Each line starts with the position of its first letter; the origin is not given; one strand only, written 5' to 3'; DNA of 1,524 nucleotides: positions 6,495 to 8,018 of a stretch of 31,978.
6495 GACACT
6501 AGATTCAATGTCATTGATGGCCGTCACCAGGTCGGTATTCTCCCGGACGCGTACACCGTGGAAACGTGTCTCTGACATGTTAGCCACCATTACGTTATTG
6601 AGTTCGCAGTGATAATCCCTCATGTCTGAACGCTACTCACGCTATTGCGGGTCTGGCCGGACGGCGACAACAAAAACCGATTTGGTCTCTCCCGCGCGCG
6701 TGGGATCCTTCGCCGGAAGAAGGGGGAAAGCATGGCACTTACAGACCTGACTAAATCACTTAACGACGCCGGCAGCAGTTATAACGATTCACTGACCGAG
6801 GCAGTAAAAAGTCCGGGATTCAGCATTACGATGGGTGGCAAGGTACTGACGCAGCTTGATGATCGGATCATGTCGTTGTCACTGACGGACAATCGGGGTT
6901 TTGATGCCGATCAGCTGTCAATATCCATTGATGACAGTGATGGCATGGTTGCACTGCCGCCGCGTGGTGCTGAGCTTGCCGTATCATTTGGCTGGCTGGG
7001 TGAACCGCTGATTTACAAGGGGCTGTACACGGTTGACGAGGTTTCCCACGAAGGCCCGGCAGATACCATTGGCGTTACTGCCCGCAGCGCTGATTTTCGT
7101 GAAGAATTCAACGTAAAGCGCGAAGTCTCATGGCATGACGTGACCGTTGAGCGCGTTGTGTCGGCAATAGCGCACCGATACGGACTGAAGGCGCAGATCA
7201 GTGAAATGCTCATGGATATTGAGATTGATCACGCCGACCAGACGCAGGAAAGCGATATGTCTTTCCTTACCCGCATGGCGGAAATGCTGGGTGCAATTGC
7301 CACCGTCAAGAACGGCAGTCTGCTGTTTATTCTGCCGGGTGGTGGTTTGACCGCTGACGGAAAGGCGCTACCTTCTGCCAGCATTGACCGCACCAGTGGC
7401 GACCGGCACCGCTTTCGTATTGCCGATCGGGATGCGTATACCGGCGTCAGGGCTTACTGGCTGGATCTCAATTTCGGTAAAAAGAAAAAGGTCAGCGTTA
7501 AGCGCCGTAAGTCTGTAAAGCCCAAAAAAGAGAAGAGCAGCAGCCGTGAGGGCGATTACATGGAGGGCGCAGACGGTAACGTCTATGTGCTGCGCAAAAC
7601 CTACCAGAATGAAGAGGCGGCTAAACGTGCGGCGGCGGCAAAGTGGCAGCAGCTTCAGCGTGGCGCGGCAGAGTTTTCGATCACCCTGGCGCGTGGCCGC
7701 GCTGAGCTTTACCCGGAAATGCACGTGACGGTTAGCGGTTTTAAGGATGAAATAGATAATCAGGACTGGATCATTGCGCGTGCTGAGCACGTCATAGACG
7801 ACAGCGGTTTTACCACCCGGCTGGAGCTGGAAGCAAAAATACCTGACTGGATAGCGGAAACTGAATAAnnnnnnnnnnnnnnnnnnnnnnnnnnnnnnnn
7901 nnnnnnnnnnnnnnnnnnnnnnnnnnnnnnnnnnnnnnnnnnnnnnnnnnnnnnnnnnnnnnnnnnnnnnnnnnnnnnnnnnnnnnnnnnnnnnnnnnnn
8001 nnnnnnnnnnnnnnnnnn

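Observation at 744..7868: Tail sheath/tube/tape-measure module (FI-FII-E-E'-T-U) inverted relative to the canonical P2 order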

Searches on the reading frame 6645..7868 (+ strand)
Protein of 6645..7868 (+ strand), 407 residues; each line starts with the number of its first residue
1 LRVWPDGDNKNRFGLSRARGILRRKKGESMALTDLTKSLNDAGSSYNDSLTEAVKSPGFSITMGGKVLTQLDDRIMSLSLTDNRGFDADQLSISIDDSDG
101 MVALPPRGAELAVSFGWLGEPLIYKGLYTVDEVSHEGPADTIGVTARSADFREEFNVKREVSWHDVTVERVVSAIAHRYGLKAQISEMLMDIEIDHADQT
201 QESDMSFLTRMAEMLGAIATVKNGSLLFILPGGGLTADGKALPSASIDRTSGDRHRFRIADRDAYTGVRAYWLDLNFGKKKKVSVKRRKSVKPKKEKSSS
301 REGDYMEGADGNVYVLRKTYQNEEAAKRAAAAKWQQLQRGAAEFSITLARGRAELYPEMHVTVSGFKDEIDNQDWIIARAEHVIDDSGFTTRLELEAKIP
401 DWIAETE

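Call 3: search_protein_families(library=pfam, proteins=[window:6645-7868:+])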
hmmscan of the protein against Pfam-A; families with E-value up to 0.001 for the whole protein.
window:6645-7868:+ (407 aa): 1 family
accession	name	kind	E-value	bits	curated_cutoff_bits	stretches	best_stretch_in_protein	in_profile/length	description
PF05954.17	Phage_GPD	-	1.7e-17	64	30.1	1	161-386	82-303/305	Phage tail baseplate hub (GPD)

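Call 20: find_related_loci(query=window:6732-7868:+, collection=genome_contigs, flank=10000)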
Query window:6732-7868:+ (378 aa) in genome_contigs; peptide patterns used: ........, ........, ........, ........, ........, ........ (x = any residue, [..] = any of these).
137 stretches matched a pattern; 52 encode a relative of the query (tblastn E <= 1e-3); 52 distinct loci.
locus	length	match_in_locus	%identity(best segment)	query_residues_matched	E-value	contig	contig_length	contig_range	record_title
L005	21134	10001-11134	99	1-378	0e+0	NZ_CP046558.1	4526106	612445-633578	Pantoea stewartii subsp. stewartii strain ATCC 8199 chromosome, complete genome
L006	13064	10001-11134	98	1-378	0e+0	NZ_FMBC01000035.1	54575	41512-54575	Kosakonia oryziphila strain REICA_142, whole genome shotgun sequence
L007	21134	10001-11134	98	1-378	0e+0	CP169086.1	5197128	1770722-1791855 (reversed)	Enterobacter hormaechei strain B17-3 chromosome, complete genome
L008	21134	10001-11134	97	1-378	0e+0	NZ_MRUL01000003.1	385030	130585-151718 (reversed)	Izhakiella australiensis strain D4N98 NODE_3_length_385030_cov_109.747_ID_1919, whole genome shotgun sequence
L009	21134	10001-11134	97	1-378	0e+0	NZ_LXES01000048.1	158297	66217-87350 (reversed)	Enterobacter soli ATCC BAA-2102 Sequence00048, whole genome shotgun sequence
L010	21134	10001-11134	97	1-378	0e+0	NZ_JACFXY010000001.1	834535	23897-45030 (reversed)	Mixta mediterraneensis strain Marseille-Q2057 NODE_1_length_834535_cov_25.1242, whole genome shotgun sequence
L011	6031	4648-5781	86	1-378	0e+0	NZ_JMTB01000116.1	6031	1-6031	Trabulsiella guamensis ATCC 49490 GTGU.assembly.116, whole genome shotgun sequence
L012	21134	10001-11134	90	1-378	0e+0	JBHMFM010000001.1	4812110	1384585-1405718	Erwinia tracheiphila strain ICMP 5845 contig_1_pilon, whole genome shotgun sequence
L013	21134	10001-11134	89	1-378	0e+0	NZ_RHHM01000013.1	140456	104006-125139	Erwinia psidii strain IBSBF 435 scaffold_13, whole genome shotgun sequence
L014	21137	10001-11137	82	1-378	0e+0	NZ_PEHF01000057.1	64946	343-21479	Candidatus Symbiopectobacterium sp. 'North America' n22_c_1.7, whole genome shotgun sequence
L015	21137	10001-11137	82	1-378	0e+0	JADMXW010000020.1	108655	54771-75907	Serratia marcescens strain 1001295B_180824_A7 NODE_20_length_108655_cov_23.0559, whole genome shotgun sequence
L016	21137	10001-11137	82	1-378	0e+0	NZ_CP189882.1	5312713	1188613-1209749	Symbiopectobacterium purcellii strain MEX chromosome, complete genome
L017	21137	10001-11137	82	1-378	0e+0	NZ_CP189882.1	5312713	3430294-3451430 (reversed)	Symbiopectobacterium purcellii strain MEX chromosome, complete genome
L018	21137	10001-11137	81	1-378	0e+0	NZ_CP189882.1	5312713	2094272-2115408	Symbiopectobacterium purcellii strain MEX chromosome, complete genome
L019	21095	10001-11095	78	13-378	0e+0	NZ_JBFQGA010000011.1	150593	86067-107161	Kluyvera sp. STS39-E contig00011, whole genome shotgun sequence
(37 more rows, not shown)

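Call 33: search_dna_similar(query=window:6732-7868:+, collection=phages, mode=protein, max_rows=60)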
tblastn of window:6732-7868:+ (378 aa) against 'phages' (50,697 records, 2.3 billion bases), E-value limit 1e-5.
Records with a match: 525; places in all: 526; records where one place covers at least 80% of the query: 455.
Best place of each record, by identity: 60-80% 46; <60% 479.
By first word of the organism name: Burkholderia 92; Klebsiella 81; Escherichia 63; Ralstonia 49; Yersinia 47; Salmonella 25; Bacteriophage 23; Vibrio 20; Peduovirus 18; Pseudomonas 18; and 31 more.
By host as written in the record: Klebsiella pneumoniae 56; - 51; Ralstonia solanacearum 41; Burkholderia pseudomallei 32; Yersinia pestis EV76-CN 29; Burkholderia sp. 25; Escherichia coli 23; Yersinia enterocolitica 10; and 152 more.
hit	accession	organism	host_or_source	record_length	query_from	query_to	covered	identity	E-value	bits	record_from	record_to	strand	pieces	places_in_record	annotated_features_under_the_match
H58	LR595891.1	Xuanwuvirus P884B11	-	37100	3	378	99%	76.6%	3e-169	529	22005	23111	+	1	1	Gene D protein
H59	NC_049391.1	Xuanwuvirus P884B11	-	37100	3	378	99%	76.6%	3e-169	529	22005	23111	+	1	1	tail protein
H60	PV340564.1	Escherichia phage PhiR44_2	Escherichia coli C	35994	3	378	99%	76.6%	4e-169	528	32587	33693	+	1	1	tail formation protein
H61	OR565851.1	Citrobacter phage Shae_phiSM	Citrobacter rodentium DBS100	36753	3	378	99%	76.6%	9e-169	528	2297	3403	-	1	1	ogr: ogr/Delta-like zinc finger family protein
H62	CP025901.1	Escherichia phage 500465-2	Escherichia coli 500465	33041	3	378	99%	76.3%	8e-169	528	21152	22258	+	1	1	record has no annotation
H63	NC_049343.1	Escherichia phage 500465-2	Escherichia coli 500465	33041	3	378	99%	76.3%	8e-169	528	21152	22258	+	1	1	tail protein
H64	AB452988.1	Serratia phage KSP20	Serratia marcescens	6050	1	378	100%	74.9%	2e-175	541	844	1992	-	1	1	hypothetical protein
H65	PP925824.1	Escherichia phage Chuche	Escherichia coli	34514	22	378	94%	79.3%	3e-169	529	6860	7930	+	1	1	tail protein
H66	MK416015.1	Klebsiella phage ST16-OXA48phi5.4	Klebsiella pneumoniae ST16-OXA48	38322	6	378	99%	75.8%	2e-175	547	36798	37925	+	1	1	late control D family protein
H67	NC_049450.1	Klebsiella phage ST16-OXA48phi5.4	Klebsiella pneumoniae ST16-OXA48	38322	6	378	99%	75.8%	2e-175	547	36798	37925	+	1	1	tail protein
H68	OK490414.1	Klebsiella phage Kp4861-1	Klebsiella pneumoniae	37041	6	378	99%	75.8%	1e-174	544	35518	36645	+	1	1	record has no annotation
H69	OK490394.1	Klebsiella phage Kp4845-1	Klebsiella pneumoniae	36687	6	378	99%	75.5%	2e-174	544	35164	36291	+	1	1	record has no annotation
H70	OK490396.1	Klebsiella phage Kp4846-1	Klebsiella pneumoniae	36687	6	378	99%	75.5%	2e-174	544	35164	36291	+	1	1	record has no annotation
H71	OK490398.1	Klebsiella phage Kp4847-1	Klebsiella pneumoniae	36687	6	378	99%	75.5%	2e-174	544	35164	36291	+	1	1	record has no annotation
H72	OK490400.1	Klebsiella phage Kp4848-1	Klebsiella pneumoniae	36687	6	378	99%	75.5%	2e-174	544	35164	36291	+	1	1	record has no annotation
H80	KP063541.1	Escherichia phage P88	Escherichia coli K88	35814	3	378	99%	74.5%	2e-169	529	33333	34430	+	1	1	gene D protein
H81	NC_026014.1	Escherichia phage P88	Escherichia coli K88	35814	3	378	99%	74.5%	2e-169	529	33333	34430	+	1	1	tail protein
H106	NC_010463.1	Felsduovirus Fels2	Salmonella typhimurium LT2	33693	13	372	95%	51.4%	4e-102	336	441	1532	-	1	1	D: tail protein | P2 gpU-like tail protein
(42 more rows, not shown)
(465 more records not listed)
